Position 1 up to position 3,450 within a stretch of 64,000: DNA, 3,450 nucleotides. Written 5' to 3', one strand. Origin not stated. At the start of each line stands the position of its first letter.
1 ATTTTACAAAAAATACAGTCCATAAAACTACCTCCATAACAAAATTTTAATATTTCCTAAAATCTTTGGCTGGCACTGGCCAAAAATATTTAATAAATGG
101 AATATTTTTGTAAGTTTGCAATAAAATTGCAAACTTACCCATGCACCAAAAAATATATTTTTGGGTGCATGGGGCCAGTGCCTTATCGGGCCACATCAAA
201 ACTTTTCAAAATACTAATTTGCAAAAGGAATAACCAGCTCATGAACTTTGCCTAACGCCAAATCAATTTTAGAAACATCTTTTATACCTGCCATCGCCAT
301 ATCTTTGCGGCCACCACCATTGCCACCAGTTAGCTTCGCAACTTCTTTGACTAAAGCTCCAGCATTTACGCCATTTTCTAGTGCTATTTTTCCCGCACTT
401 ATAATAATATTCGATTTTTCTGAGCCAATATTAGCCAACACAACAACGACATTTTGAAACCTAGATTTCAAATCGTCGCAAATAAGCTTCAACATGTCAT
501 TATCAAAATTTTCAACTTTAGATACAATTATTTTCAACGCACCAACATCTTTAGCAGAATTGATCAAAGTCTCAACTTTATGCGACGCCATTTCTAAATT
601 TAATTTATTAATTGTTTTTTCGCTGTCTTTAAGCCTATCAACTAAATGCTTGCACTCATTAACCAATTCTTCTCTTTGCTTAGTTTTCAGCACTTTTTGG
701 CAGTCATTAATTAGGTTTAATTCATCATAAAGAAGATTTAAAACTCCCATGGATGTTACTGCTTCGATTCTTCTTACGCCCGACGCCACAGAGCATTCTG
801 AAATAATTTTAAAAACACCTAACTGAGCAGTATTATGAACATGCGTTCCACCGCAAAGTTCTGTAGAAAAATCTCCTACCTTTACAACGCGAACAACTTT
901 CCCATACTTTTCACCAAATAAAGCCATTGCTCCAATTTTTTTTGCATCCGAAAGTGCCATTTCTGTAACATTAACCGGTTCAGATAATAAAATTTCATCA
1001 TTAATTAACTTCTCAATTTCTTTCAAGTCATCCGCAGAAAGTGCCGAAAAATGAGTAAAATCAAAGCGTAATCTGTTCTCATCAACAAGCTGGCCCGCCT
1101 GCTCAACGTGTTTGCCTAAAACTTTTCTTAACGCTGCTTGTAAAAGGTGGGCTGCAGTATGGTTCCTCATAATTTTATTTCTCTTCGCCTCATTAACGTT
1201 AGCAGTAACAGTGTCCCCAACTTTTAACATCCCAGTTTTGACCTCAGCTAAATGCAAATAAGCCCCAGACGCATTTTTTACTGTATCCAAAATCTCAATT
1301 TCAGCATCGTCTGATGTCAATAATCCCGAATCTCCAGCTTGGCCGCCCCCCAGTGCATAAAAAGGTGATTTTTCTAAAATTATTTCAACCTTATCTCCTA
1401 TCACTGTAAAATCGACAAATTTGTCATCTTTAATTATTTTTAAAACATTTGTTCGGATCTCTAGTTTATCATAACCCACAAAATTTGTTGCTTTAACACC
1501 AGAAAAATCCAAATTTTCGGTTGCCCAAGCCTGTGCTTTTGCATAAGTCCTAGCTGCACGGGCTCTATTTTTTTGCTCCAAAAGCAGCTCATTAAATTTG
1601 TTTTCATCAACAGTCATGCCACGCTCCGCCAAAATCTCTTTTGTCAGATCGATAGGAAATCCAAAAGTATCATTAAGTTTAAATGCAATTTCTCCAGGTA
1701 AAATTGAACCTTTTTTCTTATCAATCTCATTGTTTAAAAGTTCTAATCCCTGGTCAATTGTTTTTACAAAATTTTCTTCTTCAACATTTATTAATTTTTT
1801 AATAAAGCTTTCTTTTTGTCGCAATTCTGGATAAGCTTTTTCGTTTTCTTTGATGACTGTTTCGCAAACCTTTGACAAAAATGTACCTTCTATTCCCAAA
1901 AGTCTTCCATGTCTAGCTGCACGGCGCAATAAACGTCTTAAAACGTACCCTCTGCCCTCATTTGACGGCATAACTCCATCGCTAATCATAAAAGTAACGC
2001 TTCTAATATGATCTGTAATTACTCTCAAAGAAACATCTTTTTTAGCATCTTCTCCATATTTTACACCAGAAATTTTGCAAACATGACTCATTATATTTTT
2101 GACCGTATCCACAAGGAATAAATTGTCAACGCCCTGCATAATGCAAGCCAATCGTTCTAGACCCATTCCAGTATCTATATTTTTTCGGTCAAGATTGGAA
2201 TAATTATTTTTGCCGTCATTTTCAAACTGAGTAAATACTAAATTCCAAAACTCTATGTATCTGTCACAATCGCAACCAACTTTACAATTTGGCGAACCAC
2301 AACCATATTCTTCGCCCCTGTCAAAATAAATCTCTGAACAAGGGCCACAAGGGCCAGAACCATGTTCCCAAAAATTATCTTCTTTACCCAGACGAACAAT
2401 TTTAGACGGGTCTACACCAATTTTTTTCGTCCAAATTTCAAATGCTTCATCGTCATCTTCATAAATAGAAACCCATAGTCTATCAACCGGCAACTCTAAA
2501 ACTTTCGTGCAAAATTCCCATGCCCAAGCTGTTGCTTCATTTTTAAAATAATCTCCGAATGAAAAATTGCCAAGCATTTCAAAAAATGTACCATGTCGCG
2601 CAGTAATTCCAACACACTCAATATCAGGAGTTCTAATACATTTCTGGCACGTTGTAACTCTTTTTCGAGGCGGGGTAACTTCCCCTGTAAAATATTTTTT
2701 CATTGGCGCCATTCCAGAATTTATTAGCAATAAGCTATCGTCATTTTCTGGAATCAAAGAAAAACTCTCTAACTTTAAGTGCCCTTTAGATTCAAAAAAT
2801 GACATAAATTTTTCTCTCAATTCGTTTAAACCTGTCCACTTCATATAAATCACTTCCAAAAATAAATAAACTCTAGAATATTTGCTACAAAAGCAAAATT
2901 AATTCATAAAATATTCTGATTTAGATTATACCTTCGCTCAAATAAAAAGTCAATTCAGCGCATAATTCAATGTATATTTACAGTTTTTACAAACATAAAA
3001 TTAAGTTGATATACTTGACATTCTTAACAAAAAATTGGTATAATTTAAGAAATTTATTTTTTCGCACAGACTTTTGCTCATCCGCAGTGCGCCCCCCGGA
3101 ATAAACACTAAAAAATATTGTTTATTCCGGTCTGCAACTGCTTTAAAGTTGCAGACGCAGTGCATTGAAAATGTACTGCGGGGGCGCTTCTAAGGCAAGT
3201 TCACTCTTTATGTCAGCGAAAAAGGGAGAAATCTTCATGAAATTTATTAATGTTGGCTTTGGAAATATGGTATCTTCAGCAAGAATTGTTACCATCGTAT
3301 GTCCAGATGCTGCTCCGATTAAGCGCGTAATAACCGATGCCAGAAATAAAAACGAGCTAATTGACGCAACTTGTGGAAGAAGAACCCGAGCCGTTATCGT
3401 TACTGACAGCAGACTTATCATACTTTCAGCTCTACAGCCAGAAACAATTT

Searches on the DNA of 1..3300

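Call 84: search_rna_families(source=window, start=1, end=3300, threshold=evalue, max_evalue=0.1)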
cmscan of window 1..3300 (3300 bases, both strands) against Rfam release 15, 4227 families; matches with E-value up to 0.1: 0.
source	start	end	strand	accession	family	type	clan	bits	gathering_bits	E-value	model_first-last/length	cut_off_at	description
